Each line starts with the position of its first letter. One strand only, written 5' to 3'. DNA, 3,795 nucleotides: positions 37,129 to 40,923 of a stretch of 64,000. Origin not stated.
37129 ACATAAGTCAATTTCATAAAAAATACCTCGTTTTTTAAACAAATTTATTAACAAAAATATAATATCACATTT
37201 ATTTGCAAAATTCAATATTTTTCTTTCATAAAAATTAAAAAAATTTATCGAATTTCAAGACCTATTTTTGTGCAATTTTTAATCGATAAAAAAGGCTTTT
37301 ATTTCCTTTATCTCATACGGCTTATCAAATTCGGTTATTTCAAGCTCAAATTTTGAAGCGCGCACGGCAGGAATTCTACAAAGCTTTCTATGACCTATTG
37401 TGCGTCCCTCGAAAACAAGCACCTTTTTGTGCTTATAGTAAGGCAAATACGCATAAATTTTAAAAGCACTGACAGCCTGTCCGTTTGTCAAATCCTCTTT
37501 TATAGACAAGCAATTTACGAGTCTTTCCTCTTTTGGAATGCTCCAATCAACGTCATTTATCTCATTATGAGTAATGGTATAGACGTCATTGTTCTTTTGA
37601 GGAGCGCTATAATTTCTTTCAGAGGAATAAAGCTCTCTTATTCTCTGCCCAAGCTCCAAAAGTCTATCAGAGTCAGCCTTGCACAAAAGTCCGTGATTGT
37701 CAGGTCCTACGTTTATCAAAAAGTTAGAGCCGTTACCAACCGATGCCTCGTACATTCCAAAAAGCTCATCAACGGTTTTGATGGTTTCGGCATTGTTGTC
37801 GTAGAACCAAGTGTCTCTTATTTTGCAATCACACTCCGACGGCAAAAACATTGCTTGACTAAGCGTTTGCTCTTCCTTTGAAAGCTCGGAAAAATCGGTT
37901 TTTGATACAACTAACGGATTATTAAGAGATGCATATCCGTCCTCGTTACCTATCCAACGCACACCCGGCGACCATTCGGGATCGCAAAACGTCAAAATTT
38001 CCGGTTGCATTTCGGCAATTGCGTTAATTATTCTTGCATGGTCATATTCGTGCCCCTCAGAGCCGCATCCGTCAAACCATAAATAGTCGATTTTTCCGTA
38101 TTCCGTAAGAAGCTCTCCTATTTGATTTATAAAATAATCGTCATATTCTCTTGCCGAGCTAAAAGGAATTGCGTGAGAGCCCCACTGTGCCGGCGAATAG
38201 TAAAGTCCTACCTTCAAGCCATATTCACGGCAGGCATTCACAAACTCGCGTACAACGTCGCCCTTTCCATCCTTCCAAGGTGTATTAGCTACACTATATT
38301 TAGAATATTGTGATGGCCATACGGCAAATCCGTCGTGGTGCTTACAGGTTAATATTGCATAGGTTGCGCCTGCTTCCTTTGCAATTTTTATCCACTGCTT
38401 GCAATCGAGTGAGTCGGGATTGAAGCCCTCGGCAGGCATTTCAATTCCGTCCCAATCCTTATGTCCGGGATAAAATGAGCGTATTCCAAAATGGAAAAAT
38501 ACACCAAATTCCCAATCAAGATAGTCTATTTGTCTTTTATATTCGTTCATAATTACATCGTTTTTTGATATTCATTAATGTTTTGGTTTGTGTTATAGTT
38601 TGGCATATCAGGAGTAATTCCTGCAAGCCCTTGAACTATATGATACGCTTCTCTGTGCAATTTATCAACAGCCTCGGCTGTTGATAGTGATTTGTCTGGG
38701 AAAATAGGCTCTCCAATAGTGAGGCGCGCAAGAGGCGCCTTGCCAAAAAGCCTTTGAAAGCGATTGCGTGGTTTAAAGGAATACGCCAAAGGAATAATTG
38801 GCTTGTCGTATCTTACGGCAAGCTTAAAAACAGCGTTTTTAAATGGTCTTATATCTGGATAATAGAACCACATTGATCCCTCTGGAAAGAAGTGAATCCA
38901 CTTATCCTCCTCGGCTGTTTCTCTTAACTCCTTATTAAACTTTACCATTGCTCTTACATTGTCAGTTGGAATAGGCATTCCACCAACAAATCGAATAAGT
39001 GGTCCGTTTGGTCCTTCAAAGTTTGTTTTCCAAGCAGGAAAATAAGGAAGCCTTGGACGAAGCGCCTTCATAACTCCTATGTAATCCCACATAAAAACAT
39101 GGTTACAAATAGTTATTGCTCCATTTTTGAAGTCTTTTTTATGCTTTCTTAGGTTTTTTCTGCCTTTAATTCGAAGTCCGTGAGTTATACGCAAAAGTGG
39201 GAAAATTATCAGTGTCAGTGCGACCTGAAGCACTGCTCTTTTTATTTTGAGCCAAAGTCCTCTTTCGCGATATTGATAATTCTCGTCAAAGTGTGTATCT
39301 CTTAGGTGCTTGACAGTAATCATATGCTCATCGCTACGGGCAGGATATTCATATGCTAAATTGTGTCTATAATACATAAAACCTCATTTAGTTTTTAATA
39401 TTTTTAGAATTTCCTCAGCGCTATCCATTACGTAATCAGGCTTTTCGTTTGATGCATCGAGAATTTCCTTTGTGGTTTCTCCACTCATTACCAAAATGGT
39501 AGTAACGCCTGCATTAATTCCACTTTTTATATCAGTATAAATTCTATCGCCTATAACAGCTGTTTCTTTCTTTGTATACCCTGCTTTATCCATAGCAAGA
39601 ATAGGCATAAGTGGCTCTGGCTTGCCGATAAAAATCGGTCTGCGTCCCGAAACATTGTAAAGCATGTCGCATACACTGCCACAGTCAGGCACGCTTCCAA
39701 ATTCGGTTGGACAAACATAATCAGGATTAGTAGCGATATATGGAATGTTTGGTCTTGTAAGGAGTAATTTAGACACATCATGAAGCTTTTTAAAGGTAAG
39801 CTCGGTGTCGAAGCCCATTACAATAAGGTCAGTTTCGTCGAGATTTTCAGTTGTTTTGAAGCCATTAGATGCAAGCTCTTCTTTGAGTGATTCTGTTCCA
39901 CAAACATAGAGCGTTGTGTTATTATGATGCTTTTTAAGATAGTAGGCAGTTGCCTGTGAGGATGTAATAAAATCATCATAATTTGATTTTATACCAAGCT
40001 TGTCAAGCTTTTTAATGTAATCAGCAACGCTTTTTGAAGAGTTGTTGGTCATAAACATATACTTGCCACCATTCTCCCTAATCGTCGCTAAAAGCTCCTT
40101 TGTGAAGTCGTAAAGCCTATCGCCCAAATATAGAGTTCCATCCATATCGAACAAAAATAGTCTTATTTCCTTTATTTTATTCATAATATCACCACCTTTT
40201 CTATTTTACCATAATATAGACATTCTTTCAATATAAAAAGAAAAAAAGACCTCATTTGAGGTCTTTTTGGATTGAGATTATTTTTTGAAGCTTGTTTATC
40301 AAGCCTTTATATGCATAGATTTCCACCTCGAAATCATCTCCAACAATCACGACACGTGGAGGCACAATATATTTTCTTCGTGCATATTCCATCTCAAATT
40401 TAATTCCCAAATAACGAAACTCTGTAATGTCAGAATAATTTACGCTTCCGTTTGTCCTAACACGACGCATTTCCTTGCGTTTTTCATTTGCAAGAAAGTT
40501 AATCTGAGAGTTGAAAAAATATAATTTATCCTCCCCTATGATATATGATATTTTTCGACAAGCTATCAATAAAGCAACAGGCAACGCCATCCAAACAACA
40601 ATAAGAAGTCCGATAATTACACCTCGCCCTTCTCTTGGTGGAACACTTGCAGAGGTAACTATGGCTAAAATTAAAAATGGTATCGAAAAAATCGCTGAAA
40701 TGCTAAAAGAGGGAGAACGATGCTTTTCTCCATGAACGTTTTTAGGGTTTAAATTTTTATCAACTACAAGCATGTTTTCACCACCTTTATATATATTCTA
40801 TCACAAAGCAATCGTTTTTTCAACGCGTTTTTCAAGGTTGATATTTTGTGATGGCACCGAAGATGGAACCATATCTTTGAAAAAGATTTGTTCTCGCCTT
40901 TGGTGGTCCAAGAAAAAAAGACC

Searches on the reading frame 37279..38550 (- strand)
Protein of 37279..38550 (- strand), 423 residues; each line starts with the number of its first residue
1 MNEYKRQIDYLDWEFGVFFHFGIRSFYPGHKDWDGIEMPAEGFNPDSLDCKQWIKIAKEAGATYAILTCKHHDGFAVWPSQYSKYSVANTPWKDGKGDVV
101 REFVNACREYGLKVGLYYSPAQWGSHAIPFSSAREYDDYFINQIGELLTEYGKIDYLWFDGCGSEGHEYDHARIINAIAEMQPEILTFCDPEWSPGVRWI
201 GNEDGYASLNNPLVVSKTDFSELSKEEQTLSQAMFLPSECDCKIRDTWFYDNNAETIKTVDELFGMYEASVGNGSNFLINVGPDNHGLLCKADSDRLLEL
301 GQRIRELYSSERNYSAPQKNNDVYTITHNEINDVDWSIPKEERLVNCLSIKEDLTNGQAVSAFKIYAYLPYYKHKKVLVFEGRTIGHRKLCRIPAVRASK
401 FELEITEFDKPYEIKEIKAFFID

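Call 9: search_protein_families(library=pfam, proteins=[window:37279-38550:-], max_evalue=0.01)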
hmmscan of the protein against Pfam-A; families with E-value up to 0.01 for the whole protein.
window:37279-38550:- (423 aa): 2 families
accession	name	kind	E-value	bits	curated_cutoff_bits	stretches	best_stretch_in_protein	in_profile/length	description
PF01120.23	Alpha_L_fucos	-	1.7e-45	156.5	25.2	1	8-302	28-338/345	Alpha-L-fucosidase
PF14871.12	GHL6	-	2.4e-05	25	35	1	49-118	1-64/132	Hypothetical glycosyl hydrolase 6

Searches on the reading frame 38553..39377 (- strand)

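Call 9: search_protein_families(library=pfam, proteins=[window:38553-39377:-], max_evalue=0.01)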
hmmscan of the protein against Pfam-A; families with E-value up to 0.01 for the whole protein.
window:38553-39377:- (274 aa): 1 family
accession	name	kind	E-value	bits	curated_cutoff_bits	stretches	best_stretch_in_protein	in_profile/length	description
PF01553.26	Acyltransferase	-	3.1e-16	59.8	23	1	69-200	3-132/132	Acyltransferase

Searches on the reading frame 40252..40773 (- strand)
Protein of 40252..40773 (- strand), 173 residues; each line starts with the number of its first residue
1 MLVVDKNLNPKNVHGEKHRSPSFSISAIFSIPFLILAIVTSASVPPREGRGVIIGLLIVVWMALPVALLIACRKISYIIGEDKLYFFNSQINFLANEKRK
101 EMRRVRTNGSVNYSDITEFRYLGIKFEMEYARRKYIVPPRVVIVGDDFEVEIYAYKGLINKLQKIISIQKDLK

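Call 3: search_protein_families(library=pfam, proteins=[window:40252-40773:-], max_evalue=1)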
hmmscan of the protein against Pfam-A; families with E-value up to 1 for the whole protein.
window:40252-40773:- (173 aa): 0 families

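Call 4: search_protein_families(library=padloc, proteins=[window:40252-40773:-], max_evalue=1)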
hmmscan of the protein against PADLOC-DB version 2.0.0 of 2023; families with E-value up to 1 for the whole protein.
window:40252-40773:- (173 aa): 0 families

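Call 5: search_protein_families(library=phrogs, proteins=[window:40252-40773:-], max_evalue=1)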
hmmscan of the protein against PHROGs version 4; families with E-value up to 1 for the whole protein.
window:40252-40773:- (173 aa): 1 family
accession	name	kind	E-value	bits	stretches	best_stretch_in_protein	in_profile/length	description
phrog_28874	-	unknown function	0.2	12.9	1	23-80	16-73/110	-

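Call 6: search_protein_families(library=ncbifam, proteins=[window:40252-40773:-], max_evalue=1)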
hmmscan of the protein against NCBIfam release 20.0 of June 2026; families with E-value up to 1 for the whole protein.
window:40252-40773:- (173 aa): 0 families
